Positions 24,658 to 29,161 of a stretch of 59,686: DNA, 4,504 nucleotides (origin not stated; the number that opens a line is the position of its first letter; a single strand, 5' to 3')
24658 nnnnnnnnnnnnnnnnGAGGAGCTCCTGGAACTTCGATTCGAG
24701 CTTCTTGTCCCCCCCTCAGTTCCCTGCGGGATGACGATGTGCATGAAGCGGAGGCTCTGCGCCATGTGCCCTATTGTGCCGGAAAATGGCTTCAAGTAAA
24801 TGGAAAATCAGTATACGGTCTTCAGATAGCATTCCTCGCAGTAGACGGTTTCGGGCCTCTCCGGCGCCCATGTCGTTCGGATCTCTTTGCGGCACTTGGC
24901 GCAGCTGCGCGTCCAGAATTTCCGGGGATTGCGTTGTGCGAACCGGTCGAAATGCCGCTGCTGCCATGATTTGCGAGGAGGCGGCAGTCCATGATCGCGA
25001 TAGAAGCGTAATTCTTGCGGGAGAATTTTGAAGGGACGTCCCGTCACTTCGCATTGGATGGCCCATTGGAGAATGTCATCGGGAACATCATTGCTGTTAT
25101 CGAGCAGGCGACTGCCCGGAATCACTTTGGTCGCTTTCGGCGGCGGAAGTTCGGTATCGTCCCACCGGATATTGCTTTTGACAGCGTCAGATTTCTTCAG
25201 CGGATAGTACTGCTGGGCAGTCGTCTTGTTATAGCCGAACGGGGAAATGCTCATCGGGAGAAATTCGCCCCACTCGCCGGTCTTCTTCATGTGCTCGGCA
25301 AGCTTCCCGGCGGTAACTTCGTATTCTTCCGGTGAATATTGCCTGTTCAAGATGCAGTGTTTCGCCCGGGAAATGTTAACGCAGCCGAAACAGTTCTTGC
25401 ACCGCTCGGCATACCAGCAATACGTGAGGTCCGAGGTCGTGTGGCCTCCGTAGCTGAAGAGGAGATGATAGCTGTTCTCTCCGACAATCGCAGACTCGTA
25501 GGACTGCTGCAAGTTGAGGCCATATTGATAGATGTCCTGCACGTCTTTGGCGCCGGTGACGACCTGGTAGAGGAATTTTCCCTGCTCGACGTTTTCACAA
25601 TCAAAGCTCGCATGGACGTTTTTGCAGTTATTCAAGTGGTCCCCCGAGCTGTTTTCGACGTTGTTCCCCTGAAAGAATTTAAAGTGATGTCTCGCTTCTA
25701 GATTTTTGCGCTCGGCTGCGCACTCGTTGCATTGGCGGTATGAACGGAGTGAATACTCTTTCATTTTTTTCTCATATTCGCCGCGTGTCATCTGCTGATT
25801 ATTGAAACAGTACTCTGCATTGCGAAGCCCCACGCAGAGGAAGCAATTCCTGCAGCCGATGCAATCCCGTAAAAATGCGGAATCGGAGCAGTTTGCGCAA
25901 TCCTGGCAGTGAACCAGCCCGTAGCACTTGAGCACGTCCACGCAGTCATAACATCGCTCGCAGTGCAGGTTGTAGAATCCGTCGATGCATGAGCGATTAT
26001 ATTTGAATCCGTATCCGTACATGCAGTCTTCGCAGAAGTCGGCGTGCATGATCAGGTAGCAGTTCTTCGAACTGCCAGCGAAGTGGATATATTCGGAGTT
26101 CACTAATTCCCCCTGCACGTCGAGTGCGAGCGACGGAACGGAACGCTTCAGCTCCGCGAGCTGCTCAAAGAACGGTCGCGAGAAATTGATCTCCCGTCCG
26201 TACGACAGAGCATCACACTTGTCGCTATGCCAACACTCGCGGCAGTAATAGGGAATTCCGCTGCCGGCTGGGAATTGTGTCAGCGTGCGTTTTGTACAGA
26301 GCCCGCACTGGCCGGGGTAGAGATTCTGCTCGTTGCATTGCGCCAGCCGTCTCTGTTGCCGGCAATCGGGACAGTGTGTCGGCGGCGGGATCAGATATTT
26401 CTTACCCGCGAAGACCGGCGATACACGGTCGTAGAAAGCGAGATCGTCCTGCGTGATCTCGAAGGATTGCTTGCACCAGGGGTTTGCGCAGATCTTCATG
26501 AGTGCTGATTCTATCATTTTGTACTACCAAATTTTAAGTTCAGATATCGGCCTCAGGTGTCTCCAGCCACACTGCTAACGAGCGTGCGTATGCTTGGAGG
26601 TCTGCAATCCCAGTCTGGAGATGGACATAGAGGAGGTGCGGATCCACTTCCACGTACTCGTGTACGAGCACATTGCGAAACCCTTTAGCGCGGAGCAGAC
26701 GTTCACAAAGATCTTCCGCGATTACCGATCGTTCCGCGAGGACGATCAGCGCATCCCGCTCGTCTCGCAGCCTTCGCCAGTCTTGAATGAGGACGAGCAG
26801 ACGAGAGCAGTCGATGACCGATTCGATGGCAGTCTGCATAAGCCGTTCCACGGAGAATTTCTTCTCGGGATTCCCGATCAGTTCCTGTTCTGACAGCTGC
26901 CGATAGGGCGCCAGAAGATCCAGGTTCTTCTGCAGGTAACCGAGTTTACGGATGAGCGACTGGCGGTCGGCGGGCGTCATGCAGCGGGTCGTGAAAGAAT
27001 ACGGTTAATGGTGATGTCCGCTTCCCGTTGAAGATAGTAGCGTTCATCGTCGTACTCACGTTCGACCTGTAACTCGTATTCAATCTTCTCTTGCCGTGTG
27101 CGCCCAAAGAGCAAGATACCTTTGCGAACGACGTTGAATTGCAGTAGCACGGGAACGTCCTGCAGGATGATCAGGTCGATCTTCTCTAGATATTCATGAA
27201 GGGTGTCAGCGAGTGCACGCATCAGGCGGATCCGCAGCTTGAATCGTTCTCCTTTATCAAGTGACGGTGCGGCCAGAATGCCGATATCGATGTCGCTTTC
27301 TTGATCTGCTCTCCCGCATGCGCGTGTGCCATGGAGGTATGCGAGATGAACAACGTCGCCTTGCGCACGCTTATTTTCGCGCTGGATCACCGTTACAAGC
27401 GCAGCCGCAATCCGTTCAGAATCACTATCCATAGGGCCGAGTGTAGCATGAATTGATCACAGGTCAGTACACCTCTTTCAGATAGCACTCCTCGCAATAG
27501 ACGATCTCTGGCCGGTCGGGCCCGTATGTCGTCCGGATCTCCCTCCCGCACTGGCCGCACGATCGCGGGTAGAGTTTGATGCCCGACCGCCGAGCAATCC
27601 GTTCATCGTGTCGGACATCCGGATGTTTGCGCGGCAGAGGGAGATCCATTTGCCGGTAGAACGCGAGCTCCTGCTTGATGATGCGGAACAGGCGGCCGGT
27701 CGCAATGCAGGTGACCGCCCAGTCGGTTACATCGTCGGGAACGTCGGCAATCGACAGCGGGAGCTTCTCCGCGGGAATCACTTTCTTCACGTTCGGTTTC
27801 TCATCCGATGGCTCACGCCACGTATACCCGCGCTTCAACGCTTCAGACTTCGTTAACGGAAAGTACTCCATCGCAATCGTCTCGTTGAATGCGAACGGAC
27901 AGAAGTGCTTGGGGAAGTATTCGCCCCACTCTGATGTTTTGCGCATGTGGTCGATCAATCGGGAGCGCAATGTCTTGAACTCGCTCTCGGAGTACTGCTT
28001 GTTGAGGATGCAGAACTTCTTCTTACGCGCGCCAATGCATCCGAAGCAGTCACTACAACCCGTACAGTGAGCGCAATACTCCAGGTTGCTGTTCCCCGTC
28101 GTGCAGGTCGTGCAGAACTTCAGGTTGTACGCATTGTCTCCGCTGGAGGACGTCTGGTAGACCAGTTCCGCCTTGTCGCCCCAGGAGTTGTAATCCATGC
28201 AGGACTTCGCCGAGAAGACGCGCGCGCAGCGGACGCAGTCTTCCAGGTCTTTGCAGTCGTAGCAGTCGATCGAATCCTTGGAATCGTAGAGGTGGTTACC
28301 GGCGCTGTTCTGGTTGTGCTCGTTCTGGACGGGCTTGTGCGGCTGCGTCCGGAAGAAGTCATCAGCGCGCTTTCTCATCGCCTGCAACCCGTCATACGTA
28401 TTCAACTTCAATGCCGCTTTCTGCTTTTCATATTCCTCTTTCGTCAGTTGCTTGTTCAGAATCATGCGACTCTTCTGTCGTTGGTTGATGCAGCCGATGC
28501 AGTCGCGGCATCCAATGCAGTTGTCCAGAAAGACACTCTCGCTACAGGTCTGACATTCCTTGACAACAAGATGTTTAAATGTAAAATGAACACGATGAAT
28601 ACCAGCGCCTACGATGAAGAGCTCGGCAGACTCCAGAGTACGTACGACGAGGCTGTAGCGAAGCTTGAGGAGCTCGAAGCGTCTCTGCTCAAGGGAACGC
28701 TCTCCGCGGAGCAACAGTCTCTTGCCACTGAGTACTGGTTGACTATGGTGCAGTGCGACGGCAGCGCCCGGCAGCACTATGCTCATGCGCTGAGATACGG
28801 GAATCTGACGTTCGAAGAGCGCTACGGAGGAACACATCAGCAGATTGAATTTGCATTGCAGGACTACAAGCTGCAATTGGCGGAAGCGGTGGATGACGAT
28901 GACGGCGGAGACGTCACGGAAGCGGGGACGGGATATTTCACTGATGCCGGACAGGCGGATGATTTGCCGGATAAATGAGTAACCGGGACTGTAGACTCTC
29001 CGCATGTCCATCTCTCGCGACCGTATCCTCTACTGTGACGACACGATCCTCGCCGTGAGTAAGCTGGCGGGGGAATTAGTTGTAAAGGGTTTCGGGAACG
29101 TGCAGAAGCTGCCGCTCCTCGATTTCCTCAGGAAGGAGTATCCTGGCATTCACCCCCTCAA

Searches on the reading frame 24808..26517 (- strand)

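Call 22: search_protein_families(library=pfam, proteins=[window:24808-26517:-], max_evalue=0.001)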
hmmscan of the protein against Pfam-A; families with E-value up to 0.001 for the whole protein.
window:24808-26517:- (569 aa): 1 family
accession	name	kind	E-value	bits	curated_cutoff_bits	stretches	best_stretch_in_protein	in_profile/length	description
PF23477.1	zf_Tbcl_2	-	0.00071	19.7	27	1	532-566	1-35/37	Probable treble clef zinc finger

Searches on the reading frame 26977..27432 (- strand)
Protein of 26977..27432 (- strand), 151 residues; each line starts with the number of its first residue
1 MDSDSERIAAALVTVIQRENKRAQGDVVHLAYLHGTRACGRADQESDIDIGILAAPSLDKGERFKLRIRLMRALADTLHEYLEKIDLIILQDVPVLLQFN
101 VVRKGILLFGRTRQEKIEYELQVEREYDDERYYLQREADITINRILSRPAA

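Call 22: search_protein_families(library=pfam, proteins=[window:26977-27432:-], max_evalue=0.001)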
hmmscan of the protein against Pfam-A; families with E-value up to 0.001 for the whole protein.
window:26977-27432:- (151 aa): 2 families
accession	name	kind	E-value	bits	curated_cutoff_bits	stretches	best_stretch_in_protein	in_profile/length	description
PF18765.7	Polbeta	-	6.9e-15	55.4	26.9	1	27-113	12-92/93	Polymerase beta, Nucleotidyltransferase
PF01909.29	NTP_transf_2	-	0.00036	21.3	21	0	21-94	9-78/93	Nucleotidyltransferase domain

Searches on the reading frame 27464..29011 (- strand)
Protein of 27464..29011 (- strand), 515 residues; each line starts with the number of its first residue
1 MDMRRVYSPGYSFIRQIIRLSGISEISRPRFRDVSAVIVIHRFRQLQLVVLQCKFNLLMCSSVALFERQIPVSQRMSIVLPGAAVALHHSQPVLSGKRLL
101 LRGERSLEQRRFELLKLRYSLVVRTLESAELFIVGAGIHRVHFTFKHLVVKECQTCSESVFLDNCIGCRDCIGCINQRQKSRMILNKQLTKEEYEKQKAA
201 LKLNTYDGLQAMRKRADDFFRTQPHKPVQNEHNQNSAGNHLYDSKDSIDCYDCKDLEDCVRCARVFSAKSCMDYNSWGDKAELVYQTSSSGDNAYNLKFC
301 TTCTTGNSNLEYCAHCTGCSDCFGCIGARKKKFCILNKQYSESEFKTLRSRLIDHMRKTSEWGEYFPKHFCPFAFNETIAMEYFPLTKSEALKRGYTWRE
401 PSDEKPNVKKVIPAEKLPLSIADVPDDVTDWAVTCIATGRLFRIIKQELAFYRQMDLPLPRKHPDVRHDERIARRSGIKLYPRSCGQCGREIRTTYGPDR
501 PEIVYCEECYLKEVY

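Call 23: search_protein_families(library=pfam, proteins=[window:27464-29011:-], max_evalue=0.001)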
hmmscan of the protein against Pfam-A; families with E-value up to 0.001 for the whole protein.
window:27464-29011:- (515 aa): 1 family
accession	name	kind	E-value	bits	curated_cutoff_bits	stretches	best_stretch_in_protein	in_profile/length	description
PF23477.1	zf_Tbcl_2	-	0.00069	19.7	27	1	480-512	3-35/37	Probable treble clef zinc finger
